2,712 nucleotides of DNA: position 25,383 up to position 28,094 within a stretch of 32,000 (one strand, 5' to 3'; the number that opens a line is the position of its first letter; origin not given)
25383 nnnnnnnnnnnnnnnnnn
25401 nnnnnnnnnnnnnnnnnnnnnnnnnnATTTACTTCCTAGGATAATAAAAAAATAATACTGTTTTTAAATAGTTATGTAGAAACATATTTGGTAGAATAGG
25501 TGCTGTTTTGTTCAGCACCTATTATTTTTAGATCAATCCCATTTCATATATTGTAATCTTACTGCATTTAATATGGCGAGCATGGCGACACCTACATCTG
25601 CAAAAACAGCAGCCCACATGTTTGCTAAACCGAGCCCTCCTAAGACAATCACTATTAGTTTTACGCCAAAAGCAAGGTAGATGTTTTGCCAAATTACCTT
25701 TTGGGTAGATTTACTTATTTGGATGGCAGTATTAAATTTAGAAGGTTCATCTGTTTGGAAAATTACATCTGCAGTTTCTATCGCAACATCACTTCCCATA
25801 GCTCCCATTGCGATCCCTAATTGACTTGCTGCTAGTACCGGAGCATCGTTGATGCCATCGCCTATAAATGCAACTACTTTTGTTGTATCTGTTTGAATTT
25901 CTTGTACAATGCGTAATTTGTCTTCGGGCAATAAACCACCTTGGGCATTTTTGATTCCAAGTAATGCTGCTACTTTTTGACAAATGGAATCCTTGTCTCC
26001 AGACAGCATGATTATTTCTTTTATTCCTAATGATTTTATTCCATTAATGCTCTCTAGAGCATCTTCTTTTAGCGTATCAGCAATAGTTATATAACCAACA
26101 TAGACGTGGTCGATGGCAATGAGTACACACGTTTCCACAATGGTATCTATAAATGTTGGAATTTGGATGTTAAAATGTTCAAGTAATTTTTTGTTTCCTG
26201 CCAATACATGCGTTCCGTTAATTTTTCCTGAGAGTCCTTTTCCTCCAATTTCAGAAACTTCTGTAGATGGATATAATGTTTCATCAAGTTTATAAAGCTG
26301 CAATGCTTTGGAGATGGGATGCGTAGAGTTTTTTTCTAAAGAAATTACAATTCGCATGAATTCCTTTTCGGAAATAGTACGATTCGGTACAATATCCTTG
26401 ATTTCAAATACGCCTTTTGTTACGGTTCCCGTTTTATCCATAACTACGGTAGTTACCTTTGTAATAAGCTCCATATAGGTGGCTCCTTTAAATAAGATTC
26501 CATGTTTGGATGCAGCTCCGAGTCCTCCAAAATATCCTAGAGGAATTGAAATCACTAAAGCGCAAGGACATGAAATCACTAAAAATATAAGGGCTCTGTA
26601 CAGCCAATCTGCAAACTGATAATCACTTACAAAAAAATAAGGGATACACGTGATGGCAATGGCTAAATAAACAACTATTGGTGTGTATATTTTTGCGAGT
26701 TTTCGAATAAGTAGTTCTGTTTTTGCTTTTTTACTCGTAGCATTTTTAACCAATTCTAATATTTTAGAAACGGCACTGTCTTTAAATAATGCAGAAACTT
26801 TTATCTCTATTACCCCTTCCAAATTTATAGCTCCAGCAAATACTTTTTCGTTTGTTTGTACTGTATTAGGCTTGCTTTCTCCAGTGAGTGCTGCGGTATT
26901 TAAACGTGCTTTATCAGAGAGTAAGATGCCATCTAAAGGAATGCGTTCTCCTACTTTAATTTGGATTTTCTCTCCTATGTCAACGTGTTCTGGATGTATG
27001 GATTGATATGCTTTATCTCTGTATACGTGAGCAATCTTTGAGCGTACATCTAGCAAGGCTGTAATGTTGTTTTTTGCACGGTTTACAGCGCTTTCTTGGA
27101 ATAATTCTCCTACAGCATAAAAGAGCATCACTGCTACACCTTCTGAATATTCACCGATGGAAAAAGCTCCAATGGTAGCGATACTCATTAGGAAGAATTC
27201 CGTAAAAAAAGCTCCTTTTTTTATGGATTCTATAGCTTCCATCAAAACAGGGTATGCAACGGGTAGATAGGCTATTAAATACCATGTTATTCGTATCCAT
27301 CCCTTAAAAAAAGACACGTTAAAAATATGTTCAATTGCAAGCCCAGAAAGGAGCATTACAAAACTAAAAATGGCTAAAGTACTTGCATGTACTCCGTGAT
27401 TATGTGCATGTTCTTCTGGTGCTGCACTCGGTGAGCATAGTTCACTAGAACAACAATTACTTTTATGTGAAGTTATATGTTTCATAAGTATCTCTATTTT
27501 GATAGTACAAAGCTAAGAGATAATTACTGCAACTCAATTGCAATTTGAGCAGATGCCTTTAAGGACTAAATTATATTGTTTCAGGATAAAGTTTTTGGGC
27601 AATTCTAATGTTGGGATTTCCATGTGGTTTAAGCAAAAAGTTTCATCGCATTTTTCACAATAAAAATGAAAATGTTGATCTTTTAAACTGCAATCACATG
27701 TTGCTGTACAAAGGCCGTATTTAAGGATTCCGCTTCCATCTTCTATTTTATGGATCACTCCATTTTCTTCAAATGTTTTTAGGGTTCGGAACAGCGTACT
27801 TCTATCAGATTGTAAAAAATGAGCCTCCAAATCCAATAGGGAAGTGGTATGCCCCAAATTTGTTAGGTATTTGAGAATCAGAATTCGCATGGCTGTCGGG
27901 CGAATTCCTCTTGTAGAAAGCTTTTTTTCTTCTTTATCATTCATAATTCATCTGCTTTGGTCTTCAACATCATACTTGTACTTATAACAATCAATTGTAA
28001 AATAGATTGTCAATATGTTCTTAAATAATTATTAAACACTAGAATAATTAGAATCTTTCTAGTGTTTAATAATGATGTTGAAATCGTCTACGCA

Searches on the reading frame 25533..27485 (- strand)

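Call 3: search_protein_families(library=pfam, proteins=[window:25533-27485:-], max_evalue=0.01)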
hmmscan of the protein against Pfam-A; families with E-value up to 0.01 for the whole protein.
window:25533-27485:- (650 aa): 3 families
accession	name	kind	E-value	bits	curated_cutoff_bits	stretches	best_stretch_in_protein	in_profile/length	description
PF00122.25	E1-E2_ATPase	-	1.5e-43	148.8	28.1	1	149-328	4-181/181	E1-E2 ATPase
PF00702.32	Hydrolase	-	3.3e-27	96.6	26.4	1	345-553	2-189/191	haloacid dehalogenase-like hydrolase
PF08282.18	Hydrolase_3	-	0.00017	21.8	20.9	1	526-578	195-245/255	haloacid dehalogenase-like hydrolase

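Call 4: search_protein_families(library=ncbifam, proteins=[window:25533-27485:-], max_evalue=0.01)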
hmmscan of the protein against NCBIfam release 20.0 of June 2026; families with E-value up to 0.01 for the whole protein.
window:25533-27485:- (650 aa): 24 families
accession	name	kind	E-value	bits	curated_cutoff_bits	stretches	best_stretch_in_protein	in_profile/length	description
TIGR01525.1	ATPase-IB_hvy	subfamily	5.1e-157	524.1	346.25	1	99-644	4-560/560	heavy metal translocating P-type ATPase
TIGR01512.1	ATPase-IB2_Cd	subfamily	3.4e-144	481.2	313.5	1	98-644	3-492/494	cadmium family heavy metal-translocating P-type ATPase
NF008262.1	PRK11033.1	equivalog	2e-134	449.7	1005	1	33-645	122-728/731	zinc/cadmium/mercury/lead-transporting ATPase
NF033775.1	P_type_ZntA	exception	1e-122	410.8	1240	1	71-645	158-729/732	Zn(II)/Cd(II)/Pb(II) translocating P-type ATPase ZntA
TIGR01511.1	ATPase-IB1_Cu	subfamily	8.6e-101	338.4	397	1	98-624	32-515/542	copper-translocating P-type ATPase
NF007952.0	PRK10671.1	equivalog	3.5e-86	290.1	1316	1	122-613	299-793/838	copper-exporting P-type ATPase CopA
TIGR01494.1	ATPase_P-type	subfamily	3.1e-64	217.2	62.3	1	120-625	3-470/478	HAD-IC family P-type ATPase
TIGR01647.1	ATPase-IIIA_H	equivalog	5.1e-40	137.4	615.5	2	98-379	40-322/755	plasma-membrane proton-efflux P-type ATPase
NF010609.0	PRK14010.1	equivalog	3e-32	111.6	1323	2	132-380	85-331/673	K(+)-transporting ATPase subunit B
TIGR01497.1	kdpB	equivalog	2.4e-30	105.2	527.9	1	112-593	64-565/675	potassium-transporting ATPase subunit KdpB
TIGR01517.1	ATPase-IIB_Ca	equivalog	8.5e-25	87.1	507.05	2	519-615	612-706/882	calcium-translocating P-type ATPase, PMCA-type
TIGR01522.1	ATPase-IIA2_Ca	equivalog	5.4e-22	77.4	798.3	2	520-602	573-650/854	calcium-transporting P-type ATPase, PMR1-type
TIGR01106.1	ATPase-IIC_X-K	subfamily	4.3e-19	67.9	946.1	2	520-587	669-735/997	Na,H/K antiporter P-type ATPase subunit alpha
TIGR01116.1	ATPase-IIA1_Ca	equivalog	3.5e-18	65.1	703.4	2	459-601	454-604/799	calcium-translocating P-type ATPase, SERCA-type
TIGR01523.1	ATPase-IID_K-Na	equivalog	1.8e-16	59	645.05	2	520-593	677-749/997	potassium/sodium efflux P-type ATPase, fungal-type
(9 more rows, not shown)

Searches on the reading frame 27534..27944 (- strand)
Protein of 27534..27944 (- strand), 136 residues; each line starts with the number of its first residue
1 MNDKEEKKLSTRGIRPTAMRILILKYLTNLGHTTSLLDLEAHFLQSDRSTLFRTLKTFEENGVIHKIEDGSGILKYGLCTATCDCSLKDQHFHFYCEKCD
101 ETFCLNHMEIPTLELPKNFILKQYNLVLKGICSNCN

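Call 3: search_protein_families(library=pfam, proteins=[window:27534-27944:-], max_evalue=0.01)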
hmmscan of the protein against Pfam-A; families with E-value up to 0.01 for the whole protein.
window:27534-27944:- (136 aa): 1 family
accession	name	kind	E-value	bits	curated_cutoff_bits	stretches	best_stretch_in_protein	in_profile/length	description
PF01475.25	FUR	-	1.9e-09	38.1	23.1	1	12-113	2-101/121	Ferric uptake regulator family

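Call 4: search_protein_families(library=ncbifam, proteins=[window:27534-27944:-], max_evalue=0.01)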
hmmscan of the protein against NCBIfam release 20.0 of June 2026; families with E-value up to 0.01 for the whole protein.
window:27534-27944:- (136 aa): 7 families
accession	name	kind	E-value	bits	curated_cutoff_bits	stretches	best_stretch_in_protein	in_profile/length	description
NF051892.1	TransRegFurBacil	equivalog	2.8e-07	30.7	220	1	17-136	25-144/149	ferric iron uptake transcriptional regulator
NF047462.1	FUR_perox_PerRA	exception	2.6e-06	28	200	1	4-78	7-85/142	peroxide-responsive transcriptional repressor PerRA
NF008646.0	PRK11639.1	equivalog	1.3e-05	24.9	167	1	6-135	14-146/171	zinc uptake transcriptional repressor Zur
NF045678.1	TransRegIrrA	equivalog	5.2e-05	23.2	150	1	5-117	9-118/138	iron response transcriptional regulator IrrA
NF045677.1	FeRespRegIrr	equivalog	0.0001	22.4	170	1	7-117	2-109/127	Fur family transcriptional regulator Irr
NF047406.1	TransRegPerRTherm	equivalog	0.00036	20.8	200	1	49-135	43-125/130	manganese-dependent transcriptional regulator PerR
NF052545.1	TransRegPerRClab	equivalog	0.00071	19.6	180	1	12-135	11-134/138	transcriptional regulator PerR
